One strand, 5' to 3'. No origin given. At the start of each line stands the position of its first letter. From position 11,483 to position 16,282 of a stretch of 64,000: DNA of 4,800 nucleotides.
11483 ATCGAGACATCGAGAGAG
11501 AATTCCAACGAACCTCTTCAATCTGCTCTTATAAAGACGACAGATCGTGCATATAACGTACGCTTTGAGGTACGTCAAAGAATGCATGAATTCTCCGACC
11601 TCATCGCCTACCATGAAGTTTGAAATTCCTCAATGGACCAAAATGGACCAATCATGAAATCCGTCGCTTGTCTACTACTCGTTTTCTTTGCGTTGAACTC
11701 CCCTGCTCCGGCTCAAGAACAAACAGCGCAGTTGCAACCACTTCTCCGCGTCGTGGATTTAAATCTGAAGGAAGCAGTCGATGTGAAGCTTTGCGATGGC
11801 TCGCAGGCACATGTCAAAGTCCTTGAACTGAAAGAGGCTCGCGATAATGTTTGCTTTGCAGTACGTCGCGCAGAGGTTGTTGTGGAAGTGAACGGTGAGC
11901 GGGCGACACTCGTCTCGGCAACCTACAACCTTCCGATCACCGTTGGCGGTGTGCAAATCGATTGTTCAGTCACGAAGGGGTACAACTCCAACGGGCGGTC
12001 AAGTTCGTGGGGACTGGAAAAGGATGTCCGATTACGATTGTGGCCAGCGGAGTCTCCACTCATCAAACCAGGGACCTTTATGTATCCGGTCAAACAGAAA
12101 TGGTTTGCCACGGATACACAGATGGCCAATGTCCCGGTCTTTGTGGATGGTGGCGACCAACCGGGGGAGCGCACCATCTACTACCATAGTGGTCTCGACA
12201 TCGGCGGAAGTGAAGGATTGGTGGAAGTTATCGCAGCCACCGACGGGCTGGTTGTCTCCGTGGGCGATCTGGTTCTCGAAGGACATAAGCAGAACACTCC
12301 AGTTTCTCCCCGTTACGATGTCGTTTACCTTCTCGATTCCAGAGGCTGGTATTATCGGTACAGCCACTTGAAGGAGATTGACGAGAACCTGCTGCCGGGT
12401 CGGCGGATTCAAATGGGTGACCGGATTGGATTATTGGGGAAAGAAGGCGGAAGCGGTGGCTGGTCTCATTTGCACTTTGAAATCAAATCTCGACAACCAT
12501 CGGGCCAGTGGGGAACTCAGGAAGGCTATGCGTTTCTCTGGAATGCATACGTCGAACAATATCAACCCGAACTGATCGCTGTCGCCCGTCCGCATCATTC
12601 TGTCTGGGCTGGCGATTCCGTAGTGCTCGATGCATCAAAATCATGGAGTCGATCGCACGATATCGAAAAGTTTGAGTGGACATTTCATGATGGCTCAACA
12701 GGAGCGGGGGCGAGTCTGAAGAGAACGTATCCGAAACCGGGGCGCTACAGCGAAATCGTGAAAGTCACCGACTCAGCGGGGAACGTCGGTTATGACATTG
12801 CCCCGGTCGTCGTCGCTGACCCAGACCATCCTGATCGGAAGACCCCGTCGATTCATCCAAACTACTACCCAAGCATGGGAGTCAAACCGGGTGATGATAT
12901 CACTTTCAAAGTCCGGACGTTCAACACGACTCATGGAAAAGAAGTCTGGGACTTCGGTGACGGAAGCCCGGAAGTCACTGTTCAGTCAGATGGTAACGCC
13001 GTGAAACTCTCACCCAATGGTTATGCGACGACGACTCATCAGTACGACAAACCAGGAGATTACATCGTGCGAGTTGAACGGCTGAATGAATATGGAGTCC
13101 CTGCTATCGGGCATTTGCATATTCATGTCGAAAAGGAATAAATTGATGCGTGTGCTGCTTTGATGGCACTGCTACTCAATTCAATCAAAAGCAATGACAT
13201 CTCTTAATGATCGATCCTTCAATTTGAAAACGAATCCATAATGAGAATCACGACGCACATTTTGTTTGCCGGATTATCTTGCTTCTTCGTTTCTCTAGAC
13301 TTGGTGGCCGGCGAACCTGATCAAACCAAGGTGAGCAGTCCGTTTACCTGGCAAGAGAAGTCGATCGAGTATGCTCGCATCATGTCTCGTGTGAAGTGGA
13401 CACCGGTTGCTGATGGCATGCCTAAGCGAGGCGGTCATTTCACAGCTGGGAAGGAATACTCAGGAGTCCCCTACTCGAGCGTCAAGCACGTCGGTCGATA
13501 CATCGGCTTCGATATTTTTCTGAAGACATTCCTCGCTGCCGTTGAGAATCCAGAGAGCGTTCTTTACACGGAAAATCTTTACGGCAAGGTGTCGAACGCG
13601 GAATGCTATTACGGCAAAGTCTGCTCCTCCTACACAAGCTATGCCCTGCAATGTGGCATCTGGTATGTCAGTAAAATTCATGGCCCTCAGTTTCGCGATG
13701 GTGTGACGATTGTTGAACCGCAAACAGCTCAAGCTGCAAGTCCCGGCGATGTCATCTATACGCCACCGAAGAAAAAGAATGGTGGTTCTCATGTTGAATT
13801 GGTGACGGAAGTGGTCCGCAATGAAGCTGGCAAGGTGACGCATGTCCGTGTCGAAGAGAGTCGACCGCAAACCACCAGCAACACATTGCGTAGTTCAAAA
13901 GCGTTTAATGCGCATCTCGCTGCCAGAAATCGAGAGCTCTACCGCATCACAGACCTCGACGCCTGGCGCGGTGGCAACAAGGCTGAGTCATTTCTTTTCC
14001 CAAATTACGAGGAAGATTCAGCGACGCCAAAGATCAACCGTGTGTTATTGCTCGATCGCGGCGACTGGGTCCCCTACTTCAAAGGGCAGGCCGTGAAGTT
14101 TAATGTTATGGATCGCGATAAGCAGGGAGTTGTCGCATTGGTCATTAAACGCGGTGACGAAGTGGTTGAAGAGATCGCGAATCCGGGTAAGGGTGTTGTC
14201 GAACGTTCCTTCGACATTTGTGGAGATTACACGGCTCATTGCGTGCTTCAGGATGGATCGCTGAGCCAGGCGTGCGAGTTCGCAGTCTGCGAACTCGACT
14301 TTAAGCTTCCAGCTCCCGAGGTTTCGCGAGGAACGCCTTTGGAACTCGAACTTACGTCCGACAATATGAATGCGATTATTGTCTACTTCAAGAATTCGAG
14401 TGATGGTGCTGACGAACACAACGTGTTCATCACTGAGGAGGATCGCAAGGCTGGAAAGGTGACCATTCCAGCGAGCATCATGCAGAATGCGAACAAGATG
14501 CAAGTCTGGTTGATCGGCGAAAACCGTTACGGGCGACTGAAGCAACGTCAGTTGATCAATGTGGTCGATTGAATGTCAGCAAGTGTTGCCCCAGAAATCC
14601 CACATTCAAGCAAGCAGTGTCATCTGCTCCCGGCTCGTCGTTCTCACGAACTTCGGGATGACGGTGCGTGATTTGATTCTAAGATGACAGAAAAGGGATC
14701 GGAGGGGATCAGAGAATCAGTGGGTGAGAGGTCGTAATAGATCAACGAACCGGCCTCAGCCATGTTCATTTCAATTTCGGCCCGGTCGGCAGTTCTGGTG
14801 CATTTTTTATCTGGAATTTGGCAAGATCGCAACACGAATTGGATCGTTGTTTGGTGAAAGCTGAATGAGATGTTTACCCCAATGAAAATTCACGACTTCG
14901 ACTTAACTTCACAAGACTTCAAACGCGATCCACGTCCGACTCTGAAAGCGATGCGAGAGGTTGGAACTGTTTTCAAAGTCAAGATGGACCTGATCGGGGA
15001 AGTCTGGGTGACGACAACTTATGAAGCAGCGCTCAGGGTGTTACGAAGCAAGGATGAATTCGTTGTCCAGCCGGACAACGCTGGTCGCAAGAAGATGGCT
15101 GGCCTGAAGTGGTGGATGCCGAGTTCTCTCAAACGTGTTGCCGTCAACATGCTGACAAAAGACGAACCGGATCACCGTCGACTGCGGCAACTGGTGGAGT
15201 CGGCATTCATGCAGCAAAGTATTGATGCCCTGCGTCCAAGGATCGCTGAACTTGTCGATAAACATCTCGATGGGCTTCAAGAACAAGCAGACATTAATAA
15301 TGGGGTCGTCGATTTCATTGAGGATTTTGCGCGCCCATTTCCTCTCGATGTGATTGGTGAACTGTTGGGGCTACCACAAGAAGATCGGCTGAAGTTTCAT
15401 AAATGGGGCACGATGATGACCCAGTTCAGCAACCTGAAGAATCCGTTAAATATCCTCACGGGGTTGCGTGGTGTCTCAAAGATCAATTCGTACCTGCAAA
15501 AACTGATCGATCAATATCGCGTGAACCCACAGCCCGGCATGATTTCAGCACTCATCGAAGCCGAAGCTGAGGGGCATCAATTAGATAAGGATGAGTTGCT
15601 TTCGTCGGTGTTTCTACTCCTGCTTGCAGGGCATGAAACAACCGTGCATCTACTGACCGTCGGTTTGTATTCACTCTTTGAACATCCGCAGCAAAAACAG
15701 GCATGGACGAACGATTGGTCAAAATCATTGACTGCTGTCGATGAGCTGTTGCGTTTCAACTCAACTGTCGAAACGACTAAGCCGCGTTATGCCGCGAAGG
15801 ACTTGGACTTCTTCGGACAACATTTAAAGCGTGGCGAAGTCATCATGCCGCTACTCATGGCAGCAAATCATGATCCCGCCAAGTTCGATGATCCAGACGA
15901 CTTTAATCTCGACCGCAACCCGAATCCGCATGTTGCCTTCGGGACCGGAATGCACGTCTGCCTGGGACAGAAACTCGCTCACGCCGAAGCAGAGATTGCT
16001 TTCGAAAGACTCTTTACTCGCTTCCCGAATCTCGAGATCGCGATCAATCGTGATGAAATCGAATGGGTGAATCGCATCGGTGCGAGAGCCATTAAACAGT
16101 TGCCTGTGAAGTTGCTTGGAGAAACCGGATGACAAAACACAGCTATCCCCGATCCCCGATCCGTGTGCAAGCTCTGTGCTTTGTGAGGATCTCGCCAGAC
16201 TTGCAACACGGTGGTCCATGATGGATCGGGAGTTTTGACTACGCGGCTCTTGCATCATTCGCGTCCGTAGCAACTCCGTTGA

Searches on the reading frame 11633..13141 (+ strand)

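Call 83: search_protein_families(library=pfam, proteins=[window:11633-13141:+], max_evalue=0.00001)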
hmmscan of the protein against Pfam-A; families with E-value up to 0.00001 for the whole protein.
window:11633-13141:+ (502 aa): 3 families
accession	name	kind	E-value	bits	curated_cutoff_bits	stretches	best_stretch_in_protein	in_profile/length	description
PF18911.6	PKD_4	-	1.1e-18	67.5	27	1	316-386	6-76/85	PKD domain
PF00801.26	PKD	-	1.2e-13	51.3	23.5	0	318-385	5-72/80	PKD domain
PF01551.29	Peptidase_M23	-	8.3e-12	45.6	28.7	1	184-287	2-90/96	Peptidase family M23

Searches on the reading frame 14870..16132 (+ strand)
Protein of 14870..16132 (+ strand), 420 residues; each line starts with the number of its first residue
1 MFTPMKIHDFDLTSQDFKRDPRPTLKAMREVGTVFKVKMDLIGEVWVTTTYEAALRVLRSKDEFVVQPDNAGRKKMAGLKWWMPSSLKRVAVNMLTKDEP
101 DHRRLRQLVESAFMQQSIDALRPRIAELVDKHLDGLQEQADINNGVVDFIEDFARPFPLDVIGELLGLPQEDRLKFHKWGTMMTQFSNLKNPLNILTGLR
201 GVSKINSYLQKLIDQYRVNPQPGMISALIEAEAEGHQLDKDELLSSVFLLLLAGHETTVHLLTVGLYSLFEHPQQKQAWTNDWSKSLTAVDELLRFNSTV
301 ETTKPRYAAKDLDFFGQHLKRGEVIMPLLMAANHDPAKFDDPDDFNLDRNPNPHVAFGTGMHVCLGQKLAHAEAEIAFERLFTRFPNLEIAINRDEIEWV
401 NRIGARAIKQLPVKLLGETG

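Call 83: search_protein_families(library=pfam, proteins=[window:14870-16132:+], max_evalue=0.00001)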
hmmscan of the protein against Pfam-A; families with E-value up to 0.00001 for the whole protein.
window:14870-16132:+ (420 aa): 1 family
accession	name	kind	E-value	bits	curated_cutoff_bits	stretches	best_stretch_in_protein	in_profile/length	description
PF00067.27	p450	-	4.2e-35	121.9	22.8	2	289-385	327-432/462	Cytochrome P450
